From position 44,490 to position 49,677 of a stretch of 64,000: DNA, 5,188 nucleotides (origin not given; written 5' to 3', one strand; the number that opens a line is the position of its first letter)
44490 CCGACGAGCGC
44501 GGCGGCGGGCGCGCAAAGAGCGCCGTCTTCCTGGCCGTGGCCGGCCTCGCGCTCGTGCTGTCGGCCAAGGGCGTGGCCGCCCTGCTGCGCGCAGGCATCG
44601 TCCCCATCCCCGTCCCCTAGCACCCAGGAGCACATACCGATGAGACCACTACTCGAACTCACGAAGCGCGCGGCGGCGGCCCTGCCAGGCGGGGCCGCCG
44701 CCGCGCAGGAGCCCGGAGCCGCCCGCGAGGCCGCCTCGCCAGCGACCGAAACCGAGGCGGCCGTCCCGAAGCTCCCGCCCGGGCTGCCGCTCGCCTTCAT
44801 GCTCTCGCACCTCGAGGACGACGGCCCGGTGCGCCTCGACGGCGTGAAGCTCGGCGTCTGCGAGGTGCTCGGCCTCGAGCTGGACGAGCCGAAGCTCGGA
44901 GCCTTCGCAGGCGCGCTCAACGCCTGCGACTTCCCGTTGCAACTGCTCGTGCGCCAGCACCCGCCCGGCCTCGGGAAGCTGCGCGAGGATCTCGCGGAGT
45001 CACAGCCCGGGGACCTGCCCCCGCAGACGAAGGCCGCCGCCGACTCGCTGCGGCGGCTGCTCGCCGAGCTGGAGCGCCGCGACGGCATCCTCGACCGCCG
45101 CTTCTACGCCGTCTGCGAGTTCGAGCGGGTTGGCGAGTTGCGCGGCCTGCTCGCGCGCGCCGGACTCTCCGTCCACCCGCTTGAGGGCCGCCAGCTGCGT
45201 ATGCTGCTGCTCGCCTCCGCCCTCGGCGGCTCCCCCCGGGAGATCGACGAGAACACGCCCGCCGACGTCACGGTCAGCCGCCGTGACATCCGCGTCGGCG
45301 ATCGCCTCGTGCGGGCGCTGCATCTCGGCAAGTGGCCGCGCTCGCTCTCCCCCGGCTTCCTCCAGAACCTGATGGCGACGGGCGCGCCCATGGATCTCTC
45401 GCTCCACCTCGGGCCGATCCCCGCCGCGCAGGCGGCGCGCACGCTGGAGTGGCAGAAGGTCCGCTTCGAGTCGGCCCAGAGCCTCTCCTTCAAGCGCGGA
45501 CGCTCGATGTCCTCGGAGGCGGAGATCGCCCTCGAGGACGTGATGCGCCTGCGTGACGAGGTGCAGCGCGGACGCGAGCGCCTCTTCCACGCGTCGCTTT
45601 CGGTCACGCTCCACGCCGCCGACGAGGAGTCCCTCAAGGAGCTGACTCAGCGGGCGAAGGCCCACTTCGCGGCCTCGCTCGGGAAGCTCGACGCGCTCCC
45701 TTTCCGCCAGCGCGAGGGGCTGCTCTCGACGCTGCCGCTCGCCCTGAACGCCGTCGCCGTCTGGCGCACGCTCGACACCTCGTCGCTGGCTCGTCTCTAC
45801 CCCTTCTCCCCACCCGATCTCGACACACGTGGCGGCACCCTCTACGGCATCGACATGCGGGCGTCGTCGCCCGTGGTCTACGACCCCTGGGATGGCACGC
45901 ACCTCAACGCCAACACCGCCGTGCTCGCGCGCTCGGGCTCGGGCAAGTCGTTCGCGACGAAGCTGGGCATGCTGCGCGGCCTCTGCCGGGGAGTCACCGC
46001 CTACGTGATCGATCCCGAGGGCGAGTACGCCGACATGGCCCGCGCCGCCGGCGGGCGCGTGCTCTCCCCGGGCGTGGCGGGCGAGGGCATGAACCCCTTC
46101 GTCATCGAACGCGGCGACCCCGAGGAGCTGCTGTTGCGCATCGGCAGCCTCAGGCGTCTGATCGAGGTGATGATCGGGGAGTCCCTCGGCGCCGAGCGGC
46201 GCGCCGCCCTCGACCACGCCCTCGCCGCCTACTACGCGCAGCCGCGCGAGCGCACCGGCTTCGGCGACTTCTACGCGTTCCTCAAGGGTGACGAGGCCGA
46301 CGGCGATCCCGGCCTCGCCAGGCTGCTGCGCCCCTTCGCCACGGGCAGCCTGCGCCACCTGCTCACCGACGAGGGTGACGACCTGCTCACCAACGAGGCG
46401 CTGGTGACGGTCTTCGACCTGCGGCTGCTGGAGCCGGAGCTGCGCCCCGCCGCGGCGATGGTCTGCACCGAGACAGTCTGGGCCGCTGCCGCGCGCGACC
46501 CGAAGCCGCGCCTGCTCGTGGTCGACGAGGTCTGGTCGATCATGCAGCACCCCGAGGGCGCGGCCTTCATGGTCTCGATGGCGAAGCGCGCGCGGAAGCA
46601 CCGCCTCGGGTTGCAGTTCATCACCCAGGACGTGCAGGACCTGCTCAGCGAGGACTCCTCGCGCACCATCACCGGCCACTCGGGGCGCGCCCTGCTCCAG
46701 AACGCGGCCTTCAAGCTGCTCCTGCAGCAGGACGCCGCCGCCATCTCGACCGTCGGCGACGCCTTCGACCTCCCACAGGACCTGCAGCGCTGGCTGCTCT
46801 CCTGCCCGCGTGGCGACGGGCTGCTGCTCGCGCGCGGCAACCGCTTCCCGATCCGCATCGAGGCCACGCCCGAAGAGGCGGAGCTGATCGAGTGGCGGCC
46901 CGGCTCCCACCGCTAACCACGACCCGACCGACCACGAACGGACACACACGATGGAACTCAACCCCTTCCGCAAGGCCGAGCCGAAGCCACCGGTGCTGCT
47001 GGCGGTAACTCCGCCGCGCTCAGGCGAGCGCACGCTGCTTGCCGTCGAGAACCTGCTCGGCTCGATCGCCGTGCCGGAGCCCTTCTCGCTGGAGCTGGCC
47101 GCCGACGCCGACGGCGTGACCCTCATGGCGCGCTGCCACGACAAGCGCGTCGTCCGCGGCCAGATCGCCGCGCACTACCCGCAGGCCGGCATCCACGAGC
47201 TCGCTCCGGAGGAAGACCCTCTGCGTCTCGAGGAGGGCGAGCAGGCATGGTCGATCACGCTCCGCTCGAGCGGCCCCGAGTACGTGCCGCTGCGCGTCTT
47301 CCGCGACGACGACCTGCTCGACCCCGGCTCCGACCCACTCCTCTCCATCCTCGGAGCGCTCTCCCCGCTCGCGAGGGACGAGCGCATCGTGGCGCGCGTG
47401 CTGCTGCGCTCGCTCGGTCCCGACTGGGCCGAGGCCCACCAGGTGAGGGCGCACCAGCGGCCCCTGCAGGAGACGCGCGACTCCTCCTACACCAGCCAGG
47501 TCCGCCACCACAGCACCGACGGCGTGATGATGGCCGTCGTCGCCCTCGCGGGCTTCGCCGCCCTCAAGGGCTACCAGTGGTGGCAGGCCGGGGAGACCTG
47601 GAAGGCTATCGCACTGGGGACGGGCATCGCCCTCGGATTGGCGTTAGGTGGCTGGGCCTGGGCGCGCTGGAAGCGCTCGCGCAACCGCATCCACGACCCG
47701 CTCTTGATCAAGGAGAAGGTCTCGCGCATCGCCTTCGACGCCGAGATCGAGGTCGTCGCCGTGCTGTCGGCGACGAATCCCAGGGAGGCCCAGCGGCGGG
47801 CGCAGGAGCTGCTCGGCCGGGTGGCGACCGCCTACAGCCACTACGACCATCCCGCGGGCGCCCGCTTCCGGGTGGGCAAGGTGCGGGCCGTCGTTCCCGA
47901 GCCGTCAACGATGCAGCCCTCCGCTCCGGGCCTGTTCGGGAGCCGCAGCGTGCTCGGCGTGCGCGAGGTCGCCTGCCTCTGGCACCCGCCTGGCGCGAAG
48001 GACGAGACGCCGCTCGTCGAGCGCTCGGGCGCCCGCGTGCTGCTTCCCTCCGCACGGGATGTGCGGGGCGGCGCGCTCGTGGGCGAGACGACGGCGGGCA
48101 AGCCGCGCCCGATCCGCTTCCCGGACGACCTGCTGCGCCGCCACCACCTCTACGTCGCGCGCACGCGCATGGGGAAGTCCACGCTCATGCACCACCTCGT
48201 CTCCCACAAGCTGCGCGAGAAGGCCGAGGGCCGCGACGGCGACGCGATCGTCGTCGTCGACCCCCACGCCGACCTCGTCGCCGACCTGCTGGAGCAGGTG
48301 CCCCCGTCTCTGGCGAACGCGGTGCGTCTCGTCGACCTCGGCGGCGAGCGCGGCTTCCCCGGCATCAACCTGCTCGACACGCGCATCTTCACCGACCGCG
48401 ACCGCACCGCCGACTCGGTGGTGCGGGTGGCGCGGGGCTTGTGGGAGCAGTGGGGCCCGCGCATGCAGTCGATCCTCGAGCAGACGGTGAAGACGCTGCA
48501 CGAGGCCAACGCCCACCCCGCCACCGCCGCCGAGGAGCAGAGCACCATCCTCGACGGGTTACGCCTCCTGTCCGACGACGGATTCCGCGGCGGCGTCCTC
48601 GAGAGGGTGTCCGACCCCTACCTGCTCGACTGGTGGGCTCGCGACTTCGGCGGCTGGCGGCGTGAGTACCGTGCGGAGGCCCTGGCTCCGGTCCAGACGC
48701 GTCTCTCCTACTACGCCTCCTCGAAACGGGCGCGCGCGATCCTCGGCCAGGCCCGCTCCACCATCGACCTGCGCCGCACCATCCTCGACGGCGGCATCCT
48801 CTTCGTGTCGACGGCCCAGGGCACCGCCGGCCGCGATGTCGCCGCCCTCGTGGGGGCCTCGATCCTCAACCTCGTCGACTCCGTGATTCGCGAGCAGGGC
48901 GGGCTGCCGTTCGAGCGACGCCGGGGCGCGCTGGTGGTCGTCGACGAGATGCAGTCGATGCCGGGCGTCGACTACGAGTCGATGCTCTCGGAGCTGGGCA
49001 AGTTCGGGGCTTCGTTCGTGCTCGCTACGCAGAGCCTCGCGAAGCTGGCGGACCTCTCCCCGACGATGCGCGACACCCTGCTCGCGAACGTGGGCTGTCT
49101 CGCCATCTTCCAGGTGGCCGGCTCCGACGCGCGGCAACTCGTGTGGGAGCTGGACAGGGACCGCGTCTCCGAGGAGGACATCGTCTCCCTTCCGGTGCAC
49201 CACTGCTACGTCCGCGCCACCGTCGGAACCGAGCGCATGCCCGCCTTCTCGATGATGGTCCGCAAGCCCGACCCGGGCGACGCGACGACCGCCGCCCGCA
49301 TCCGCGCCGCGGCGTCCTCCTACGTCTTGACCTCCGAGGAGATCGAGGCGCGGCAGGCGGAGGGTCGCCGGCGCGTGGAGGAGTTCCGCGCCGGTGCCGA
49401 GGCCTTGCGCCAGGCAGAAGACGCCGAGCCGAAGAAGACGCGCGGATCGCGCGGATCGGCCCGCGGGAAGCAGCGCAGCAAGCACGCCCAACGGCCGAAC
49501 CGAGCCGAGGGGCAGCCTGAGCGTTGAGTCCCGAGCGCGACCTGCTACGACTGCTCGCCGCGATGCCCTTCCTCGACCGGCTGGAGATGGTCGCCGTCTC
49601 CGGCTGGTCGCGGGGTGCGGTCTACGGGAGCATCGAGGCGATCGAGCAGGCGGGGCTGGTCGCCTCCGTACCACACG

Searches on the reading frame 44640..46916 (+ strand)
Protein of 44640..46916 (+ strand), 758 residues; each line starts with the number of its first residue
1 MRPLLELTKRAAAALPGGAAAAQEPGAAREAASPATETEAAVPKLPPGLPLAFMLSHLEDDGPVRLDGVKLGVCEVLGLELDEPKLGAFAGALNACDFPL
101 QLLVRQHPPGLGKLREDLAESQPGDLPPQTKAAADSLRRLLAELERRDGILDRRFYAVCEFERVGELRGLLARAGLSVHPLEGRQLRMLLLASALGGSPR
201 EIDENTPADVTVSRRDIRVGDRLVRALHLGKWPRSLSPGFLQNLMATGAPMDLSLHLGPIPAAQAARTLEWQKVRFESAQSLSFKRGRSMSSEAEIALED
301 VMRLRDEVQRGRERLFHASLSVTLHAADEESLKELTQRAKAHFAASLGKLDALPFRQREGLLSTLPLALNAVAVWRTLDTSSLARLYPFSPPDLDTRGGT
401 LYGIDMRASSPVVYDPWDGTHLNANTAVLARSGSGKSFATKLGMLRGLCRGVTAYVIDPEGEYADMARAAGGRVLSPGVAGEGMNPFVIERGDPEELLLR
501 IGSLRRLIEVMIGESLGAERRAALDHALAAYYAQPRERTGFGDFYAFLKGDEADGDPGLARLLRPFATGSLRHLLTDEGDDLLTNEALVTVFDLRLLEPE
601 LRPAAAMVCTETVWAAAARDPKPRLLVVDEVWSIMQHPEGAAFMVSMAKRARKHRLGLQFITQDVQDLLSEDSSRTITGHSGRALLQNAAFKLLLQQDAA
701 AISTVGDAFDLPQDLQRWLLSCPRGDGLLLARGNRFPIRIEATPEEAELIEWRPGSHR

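Call 101: search_protein_families(library=pfam, proteins=[window:44640-46916:+], max_evalue=0.00001)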
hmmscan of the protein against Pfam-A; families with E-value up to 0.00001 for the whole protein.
window:44640-46916:+ (758 aa): 4 families
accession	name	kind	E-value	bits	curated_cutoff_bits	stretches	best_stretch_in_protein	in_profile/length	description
PF19044.6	P-loop_TraG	-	1.8e-11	43.8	25.8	1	419-698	25-319/413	TraG P-loop domain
PF12846.13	AAA_10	-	8.4e-10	38.7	27.5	0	623-677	241-295/362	AAA-like domain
PF11130.14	TraC_F_IV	-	4e-07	29.8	28.1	1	274-369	281-375/375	TraC protein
PF01935.23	DUF87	-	1.7e-06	28.8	23.2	1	426-468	26-72/220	Helicase HerA, central domain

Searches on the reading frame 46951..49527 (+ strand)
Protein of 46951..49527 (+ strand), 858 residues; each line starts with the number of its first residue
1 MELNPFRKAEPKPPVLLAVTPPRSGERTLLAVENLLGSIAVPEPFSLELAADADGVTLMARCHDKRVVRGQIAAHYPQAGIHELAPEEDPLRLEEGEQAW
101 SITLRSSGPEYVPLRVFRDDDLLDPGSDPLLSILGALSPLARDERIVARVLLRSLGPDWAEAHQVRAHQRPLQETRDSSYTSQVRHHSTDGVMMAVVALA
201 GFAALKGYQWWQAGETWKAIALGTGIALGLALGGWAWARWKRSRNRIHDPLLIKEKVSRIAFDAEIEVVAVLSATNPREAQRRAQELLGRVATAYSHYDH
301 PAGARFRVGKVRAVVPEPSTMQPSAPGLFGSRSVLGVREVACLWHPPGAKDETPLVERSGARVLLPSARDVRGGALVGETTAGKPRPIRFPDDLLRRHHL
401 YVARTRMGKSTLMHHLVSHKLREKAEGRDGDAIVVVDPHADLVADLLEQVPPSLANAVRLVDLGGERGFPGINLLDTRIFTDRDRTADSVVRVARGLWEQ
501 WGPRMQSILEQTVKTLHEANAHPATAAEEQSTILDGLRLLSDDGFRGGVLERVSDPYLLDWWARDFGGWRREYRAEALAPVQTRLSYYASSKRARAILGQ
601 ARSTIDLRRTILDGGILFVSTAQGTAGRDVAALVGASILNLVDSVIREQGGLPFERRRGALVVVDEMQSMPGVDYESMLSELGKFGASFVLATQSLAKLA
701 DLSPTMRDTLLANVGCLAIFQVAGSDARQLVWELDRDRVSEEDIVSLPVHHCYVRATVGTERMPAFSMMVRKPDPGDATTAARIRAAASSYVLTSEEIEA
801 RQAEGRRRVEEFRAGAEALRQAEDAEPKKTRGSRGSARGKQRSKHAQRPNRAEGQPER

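Call 101: search_protein_families(library=pfam, proteins=[window:46951-49527:+], max_evalue=0.00001)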
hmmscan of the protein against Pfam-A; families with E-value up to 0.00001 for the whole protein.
window:46951-49527:+ (858 aa): 1 family
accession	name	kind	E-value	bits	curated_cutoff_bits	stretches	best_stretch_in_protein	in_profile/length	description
PF10412.15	TrwB_AAD_bind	-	5.1e-06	26.1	20.5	0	642-730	228-318/387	Type IV secretion-system coupling protein DNA-binding domain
